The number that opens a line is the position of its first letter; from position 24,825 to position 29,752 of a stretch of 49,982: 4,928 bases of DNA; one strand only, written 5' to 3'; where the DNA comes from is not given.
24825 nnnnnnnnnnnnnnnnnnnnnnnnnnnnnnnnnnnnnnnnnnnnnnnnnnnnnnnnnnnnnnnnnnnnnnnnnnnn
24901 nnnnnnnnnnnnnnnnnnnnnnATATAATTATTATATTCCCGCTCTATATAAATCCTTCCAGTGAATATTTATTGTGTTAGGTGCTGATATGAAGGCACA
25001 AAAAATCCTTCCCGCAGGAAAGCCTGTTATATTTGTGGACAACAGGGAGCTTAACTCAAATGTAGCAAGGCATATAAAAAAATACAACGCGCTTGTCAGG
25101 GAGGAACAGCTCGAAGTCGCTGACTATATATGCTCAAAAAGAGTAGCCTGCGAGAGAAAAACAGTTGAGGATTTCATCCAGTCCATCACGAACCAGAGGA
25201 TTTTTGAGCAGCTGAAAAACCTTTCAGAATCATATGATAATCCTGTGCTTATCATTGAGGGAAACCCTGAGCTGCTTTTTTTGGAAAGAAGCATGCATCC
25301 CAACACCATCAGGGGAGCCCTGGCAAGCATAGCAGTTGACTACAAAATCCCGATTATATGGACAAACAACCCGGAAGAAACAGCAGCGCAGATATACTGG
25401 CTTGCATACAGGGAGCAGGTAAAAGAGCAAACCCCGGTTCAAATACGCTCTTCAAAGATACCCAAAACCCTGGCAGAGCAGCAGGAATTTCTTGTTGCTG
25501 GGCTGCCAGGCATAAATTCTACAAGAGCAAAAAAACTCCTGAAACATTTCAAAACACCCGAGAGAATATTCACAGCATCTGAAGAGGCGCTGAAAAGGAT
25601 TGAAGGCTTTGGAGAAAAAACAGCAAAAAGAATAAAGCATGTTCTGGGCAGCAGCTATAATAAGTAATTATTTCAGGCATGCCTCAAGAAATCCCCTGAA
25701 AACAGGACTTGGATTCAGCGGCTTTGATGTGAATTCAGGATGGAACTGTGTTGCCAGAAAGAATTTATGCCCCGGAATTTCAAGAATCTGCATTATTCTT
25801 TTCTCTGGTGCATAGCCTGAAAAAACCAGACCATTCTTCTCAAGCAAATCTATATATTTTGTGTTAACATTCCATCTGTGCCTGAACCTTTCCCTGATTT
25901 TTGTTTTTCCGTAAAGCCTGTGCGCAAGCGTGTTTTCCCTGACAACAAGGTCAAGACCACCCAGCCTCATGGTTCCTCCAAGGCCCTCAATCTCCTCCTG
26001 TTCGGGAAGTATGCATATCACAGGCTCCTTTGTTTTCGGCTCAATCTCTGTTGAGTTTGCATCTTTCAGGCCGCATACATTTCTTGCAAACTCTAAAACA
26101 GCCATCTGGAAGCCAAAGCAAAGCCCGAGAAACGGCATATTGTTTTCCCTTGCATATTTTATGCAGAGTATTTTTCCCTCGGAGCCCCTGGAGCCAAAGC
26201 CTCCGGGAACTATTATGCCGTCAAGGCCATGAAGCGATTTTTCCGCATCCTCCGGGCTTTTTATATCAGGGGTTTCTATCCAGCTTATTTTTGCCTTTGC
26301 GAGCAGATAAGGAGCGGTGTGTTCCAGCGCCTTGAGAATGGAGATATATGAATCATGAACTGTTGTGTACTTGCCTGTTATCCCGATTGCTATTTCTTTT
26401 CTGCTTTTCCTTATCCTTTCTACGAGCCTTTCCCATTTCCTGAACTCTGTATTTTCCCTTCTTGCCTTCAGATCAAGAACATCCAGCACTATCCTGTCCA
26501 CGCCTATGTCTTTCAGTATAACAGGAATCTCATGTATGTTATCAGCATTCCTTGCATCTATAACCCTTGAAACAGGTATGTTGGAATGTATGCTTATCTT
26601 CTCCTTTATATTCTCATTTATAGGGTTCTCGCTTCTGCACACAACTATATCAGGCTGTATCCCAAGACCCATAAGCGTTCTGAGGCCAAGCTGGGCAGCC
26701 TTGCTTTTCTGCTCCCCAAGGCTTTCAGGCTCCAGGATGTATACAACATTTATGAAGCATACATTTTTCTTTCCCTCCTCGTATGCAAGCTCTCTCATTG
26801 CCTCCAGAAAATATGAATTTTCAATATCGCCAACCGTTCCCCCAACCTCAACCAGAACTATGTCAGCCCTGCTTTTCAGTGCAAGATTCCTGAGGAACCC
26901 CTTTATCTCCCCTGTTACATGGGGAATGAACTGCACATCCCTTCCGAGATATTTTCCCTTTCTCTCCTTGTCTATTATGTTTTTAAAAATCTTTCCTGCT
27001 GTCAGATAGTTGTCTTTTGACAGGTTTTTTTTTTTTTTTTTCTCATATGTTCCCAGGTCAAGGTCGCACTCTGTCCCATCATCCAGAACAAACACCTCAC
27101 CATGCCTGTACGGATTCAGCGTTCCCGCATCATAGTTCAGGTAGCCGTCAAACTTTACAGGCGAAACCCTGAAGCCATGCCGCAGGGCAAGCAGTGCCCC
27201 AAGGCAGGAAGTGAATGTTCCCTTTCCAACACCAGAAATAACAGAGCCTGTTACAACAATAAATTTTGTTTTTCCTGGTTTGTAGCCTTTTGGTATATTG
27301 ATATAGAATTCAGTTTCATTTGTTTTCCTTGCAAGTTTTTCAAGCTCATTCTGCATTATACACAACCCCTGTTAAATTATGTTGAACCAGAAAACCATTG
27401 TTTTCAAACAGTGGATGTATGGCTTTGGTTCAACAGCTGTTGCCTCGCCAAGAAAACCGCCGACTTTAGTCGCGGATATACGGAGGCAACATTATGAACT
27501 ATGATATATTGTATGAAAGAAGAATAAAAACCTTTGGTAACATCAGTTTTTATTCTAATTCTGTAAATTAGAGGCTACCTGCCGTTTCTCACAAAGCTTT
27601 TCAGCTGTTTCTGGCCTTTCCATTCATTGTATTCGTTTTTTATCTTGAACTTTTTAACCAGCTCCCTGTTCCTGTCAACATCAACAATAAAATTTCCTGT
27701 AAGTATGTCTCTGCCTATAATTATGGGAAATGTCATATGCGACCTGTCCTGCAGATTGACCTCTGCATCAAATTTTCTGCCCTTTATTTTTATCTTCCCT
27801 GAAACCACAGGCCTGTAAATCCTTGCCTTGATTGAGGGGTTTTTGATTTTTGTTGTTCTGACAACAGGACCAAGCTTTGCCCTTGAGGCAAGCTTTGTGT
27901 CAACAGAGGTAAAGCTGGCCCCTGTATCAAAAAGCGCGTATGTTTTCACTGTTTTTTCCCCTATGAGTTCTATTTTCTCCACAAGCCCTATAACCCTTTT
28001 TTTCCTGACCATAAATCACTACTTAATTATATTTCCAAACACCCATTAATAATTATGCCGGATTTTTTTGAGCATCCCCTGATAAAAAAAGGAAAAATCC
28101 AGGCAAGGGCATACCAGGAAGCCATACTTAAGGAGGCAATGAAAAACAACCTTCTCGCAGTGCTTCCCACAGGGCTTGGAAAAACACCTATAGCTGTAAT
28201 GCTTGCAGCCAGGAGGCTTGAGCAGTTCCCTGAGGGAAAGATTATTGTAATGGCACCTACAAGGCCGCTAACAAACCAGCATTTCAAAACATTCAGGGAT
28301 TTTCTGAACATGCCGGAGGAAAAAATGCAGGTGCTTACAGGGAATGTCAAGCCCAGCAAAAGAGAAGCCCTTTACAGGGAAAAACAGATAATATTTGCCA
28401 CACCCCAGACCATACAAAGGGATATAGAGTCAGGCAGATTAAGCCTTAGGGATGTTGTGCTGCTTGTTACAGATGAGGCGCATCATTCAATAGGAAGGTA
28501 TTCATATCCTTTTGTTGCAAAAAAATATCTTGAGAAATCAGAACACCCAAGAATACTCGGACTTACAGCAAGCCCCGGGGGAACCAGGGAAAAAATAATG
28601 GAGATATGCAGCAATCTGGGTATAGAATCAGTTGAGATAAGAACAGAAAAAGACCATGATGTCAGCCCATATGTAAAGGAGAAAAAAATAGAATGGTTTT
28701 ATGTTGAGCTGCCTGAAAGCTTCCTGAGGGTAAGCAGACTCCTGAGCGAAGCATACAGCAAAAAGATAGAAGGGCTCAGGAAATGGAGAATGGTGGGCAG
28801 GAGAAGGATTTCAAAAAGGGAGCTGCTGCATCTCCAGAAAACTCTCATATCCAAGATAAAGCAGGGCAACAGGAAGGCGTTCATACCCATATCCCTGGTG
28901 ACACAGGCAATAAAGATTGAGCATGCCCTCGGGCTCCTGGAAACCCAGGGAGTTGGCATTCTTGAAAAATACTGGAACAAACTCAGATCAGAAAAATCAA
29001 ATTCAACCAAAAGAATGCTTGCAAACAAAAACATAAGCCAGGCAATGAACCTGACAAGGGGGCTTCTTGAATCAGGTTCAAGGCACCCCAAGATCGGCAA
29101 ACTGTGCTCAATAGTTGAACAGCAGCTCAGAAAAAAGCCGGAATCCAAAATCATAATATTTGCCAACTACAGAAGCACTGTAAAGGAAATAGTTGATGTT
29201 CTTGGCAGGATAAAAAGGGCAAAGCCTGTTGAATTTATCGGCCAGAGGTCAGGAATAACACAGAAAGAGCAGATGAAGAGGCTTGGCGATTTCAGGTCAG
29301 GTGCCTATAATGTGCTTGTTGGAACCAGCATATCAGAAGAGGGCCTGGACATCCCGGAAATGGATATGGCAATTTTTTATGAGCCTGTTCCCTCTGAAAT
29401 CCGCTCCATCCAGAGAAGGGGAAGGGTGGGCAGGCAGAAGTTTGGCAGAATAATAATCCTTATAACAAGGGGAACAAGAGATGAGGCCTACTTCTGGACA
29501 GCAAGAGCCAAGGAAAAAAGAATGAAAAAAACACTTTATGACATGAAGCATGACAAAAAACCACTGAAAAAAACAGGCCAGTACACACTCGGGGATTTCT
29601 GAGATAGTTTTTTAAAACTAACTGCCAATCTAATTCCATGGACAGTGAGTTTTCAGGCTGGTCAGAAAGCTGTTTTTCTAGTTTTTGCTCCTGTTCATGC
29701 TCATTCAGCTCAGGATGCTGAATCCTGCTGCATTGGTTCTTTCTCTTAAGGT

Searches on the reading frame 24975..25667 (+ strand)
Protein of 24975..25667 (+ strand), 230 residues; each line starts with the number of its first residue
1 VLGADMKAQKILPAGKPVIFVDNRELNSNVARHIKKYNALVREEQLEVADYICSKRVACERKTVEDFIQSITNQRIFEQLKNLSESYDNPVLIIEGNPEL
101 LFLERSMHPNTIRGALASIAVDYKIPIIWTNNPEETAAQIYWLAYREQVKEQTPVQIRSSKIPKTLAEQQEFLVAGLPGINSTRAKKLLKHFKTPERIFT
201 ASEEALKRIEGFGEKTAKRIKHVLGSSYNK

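Call 20: search_protein_families(library=pfam, proteins=[window:24975-25667:+])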
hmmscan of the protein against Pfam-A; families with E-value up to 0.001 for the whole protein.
window:24975-25667:+ (230 aa): 5 families
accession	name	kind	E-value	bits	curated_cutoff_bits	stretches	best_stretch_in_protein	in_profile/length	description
PF02732.21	ERCC4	-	2.9e-35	121.6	24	1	21-141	1-138/140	ERCC4 domain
PF14520.12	HHH_5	-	1.9e-12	47.9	27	1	175-221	5-52/57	Helix-hairpin-helix domain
PF12826.13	HHH_2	-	1.4e-07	32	27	1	176-222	7-53/64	Helix-hairpin-helix motif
PF00633.29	HHH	-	0.00019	21.5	24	0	195-221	2-28/30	Helix-hairpin-helix motif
PF12836.13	HHH_3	-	0.00021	21.8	27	0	200-220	10-30/65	Helix-hairpin-helix motif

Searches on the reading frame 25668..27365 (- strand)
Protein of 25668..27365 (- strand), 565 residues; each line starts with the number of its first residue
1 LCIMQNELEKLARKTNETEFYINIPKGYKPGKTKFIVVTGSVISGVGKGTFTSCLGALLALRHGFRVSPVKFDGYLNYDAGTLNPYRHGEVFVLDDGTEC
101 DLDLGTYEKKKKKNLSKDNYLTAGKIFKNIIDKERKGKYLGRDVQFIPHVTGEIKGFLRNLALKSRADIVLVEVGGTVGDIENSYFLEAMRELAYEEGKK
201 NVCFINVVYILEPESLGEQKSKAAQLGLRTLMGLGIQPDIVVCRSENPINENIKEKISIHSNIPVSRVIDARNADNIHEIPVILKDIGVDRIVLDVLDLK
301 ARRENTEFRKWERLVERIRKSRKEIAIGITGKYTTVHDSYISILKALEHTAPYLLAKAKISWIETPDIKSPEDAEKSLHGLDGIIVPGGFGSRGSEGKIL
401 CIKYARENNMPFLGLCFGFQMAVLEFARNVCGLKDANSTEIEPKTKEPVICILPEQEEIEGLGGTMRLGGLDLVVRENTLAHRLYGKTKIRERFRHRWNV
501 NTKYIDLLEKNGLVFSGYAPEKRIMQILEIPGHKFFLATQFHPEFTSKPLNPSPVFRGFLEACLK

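Call 20: search_protein_families(library=pfam, proteins=[window:25668-27365:-])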
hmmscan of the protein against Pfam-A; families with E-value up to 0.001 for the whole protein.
window:25668-27365:- (565 aa): 4 families
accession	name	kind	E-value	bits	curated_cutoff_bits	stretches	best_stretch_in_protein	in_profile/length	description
PF06418.20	CTP_synth_N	-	7.1e-98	327.6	26.1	1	34-299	1-265/265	CTP synthase N-terminus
PF00117.34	GATase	-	2.8e-33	115.6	22.8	1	336-561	2-189/190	Glutamine amidotransferase class-I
PF07722.19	Peptidase_C26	-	1.1e-05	25.7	20.5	0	399-544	95-219/219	Peptidase C26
PF01656.29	CbiA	-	0.00085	19.7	25.4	0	44-143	8-54/125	CobQ/CobB/MinD/ParA nucleotide binding domain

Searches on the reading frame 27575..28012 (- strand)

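Call 20: search_protein_families(library=pfam, proteins=[window:27575-28012:-])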
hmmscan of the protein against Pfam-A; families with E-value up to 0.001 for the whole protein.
window:27575-28012:- (145 aa): 3 families
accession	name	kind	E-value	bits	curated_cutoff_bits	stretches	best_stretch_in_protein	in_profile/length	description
PF05618.17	Zn_protease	-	1.3e-10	41.8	27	1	37-116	53-133/138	Putative ATP-dependent zinc protease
PF13650.11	Asp_protease_2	-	5.7e-05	24.2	24.3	1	24-102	10-89/90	Aspartyl protease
PF13975.11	gag-asp_proteas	-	0.00013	22.9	28.2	1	24-104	10-90/92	gag-polyprotein putative aspartyl protease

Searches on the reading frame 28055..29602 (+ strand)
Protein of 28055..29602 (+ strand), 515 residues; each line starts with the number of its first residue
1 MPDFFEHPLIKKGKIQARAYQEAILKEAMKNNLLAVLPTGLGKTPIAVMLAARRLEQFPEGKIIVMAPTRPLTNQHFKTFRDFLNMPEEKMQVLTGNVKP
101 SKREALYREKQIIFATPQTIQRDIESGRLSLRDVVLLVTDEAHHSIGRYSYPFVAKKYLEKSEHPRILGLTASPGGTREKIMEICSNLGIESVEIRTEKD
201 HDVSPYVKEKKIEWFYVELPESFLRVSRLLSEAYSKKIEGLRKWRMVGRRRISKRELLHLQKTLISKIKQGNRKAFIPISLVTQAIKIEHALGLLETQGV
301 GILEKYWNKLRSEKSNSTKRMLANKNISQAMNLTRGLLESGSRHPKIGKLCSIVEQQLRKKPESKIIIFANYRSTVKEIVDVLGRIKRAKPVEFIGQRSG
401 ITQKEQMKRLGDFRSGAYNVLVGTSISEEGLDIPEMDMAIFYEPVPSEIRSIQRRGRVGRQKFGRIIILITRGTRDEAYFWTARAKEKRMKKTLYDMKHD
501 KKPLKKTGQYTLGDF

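Call 20: search_protein_families(library=pfam, proteins=[window:28055-29602:+])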
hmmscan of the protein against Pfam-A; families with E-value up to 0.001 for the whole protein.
window:28055-29602:+ (515 aa): 6 families
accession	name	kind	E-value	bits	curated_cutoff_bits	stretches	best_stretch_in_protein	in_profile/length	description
PF00270.35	DEAD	-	1.5e-27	96.8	26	1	19-175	2-161/167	DEAD/DEAH box helicase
PF04851.21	ResIII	-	1.9e-23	83.6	22.5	1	15-174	2-162/164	Type III restriction enzyme, res subunit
PF00271.37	Helicase_C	-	7.6e-22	78.1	23.5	1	350-461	6-109/110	Helicase conserved C-terminal domain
PF21210.2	RNA_helicase_helical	-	6.4e-13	49.2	27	1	250-330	22-106/108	Putative ATP-dependent RNA helicase, helical bundle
PF18766.7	SWI2_SNF2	-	5.8e-06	26.5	26.7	1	39-174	27-155/221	SWI2/SNF2 ATPase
PF22590.2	Cas3-like_C_2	-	0.00023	21.8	27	0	390-462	62-105/106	CRISPR-associated nuclease/helicase Cas3, C-terminal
